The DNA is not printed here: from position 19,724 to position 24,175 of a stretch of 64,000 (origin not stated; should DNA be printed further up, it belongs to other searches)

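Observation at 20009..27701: Compact type VII secretion-like locus inserted directly after a tRNA-Gly/Cys/Leu cluster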

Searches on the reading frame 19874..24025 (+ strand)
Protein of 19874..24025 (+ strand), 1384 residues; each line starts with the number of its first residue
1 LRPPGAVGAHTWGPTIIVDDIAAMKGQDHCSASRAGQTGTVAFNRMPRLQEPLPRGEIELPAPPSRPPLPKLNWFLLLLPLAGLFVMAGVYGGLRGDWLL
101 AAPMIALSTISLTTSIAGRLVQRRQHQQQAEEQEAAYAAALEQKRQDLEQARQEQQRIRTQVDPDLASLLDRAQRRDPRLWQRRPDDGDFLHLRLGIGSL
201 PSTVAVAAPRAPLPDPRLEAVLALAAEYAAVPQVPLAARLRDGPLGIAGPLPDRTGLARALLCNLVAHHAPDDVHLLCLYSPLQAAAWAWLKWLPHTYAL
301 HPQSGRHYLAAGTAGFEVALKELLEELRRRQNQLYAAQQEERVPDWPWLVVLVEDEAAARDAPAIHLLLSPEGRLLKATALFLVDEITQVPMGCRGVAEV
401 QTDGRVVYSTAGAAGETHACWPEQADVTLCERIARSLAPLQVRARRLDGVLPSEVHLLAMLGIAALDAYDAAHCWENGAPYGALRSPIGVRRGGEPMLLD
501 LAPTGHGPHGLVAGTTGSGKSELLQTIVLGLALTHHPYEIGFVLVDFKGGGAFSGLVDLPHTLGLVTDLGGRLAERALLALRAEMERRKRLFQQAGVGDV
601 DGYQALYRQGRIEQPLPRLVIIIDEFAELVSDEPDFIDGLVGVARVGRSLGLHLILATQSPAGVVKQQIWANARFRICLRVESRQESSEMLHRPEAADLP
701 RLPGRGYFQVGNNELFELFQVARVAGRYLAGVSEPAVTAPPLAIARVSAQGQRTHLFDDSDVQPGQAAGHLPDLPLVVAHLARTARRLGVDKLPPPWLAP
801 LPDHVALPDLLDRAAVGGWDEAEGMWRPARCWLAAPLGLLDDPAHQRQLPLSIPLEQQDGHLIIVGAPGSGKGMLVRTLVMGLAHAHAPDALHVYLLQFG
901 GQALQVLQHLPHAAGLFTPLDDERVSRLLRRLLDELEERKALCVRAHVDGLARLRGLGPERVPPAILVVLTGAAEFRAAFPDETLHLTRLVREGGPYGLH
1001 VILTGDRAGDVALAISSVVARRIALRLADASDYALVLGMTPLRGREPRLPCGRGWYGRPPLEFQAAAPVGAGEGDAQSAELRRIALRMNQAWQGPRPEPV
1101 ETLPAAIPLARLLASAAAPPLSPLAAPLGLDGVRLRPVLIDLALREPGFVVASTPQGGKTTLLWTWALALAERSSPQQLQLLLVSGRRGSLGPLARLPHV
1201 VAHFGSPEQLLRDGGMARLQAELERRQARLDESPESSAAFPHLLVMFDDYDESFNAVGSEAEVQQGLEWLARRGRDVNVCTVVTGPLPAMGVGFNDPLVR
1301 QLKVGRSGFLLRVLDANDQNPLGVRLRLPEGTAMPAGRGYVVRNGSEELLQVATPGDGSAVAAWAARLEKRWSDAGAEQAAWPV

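Call 5: search_protein_families(library=pfam, proteins=[window:19874-24025:+], max_evalue=0.01)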
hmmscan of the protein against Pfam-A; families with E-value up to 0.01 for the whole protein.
window:19874-24025:+ (1384 aa): 9 families
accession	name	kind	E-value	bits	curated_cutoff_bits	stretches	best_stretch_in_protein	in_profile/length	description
PF01580.24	FtsK_SpoIIIE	-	1.5e-79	266.9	24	3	489-662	23-220/221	FtsK/SpoIIIE family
PF13401.12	AAA_22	-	1.2e-10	42.3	27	1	857-941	3-84/130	AAA domain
PF05729.18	NACHT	-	2.8e-09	37.5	26.7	1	862-899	3-42/167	NACHT domain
PF13191.12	AAA_16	-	2.5e-06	28.5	32.6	1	500-644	17-159/167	AAA ATPase domain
PF13245.12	AAA_19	-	8.9e-05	23.1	25.1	0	859-908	11-58/134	AAA domain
PF20720.3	nSTAND3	-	0.00068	19.8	27.2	0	857-886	15-44/155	Novel STAND NTPase 3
PF25199.1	nSTAND_NTPase5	-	0.0027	18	34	0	504-541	38-74/145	Novel STAND NTPase 5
PF13555.12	AAA_29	-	0.0031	17.7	27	0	507-526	23-41/61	P-loop containing region of AAA domain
PF00437.27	T2SSE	-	0.0081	15.3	24.9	0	511-528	146-163/370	Type II/IV secretion system protein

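Call 6: search_protein_families(library=ncbifam, proteins=[window:19874-24025:+], max_evalue=0.01)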
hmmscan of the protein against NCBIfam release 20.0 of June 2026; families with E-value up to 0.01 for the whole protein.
window:19874-24025:+ (1384 aa): 7 families
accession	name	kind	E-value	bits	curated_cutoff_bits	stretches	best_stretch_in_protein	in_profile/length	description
TIGR03928.1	T7_EssCb_Firm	equivalog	2.3e-254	847.1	778.4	1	43-1352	6-1294/1296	type VII secretion protein EssC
TIGR03924.1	T7SS_EccC_a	equivalog_domain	3e-155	518.7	509.15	3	59-728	6-673/673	type VII secretion protein EccCa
TIGR03925.1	T7SS_EccC_b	equivalog_domain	5.4e-112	374.9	346.55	2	795-1353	19-564/564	type VII secretion protein EccCb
NF007615.0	PRK10263.1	equivalog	7.8e-20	70.2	1566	2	471-617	980-1119/1355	DNA translocase FtsK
TIGR03743.1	SXT_TraD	subfamily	2.6e-05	22.9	366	0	849-885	165-201/636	conjugative transfer system coupling protein TraD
NF041017.1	DNA_import_CedB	equivalog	0.00057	18.6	700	0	507-549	275-314/590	DNA import protein CedB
NF006886.1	PRK09376.1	equivalog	0.0013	17.5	315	0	501-546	162-207/413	transcription termination factor Rho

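Call 40: search_solved_structures(query=window:19943-24025:+, max_evalue=0.00001)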
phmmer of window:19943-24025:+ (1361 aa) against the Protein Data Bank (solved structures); distinct sequences matched with E-value up to 0.00001: 18.
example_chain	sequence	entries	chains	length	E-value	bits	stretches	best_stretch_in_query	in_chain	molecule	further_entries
4nh0_A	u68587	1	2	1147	9.8e-108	364.6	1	207-1329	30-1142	Cell divisionFtsK/SpoIIIE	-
9qks_G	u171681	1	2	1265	8.4e-102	344.9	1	19-777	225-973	ESX secretion system protein YukB,Green fluorescent protein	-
7np7_C1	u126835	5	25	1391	4.5e-75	256.3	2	459-1111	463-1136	ESX-5 secretion system protein EccC5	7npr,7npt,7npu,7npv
7b9f_C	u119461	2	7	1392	2.2e-70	240.8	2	460-1330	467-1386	EccC5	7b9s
4n1a_A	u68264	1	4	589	1.8e-42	148.3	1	770-1330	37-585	Cell divisionFtsK/SpoIIIE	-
4lya_A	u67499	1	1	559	8e-36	126.3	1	750-1329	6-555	Uncharacterized protein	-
5fv0_A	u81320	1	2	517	1.8e-30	108.6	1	811-1329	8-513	ESX secretion system protein EccC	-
2ius_A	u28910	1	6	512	1.1e-18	69.5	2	447-594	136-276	DNA TRANSLOCASE FTSK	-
2iuu_A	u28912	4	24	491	3.9e-18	67.7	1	465-673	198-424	DNA TRANSLOCASE FTSK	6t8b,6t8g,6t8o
2iut_A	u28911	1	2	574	6.5e-18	66.9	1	465-673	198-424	DNA TRANSLOCASE FTSK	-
9jv8_A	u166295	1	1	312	7.3e-18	66.8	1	805-1009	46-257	ESX-1 secretion system protein EccCb1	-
6o1w_A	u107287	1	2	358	8e-16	60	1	483-691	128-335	DNA translocase coupling protein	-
6o1x_A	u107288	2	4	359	8.1e-16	60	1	483-691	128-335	DNA translocase coupling protein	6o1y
6o1z_A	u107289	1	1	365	8.4e-16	59.9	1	483-691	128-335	DNA translocase coupling protein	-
6umm_E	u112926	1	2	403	7.6e-08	33.6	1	19-292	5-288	ESX-3 secretion system protein EccC3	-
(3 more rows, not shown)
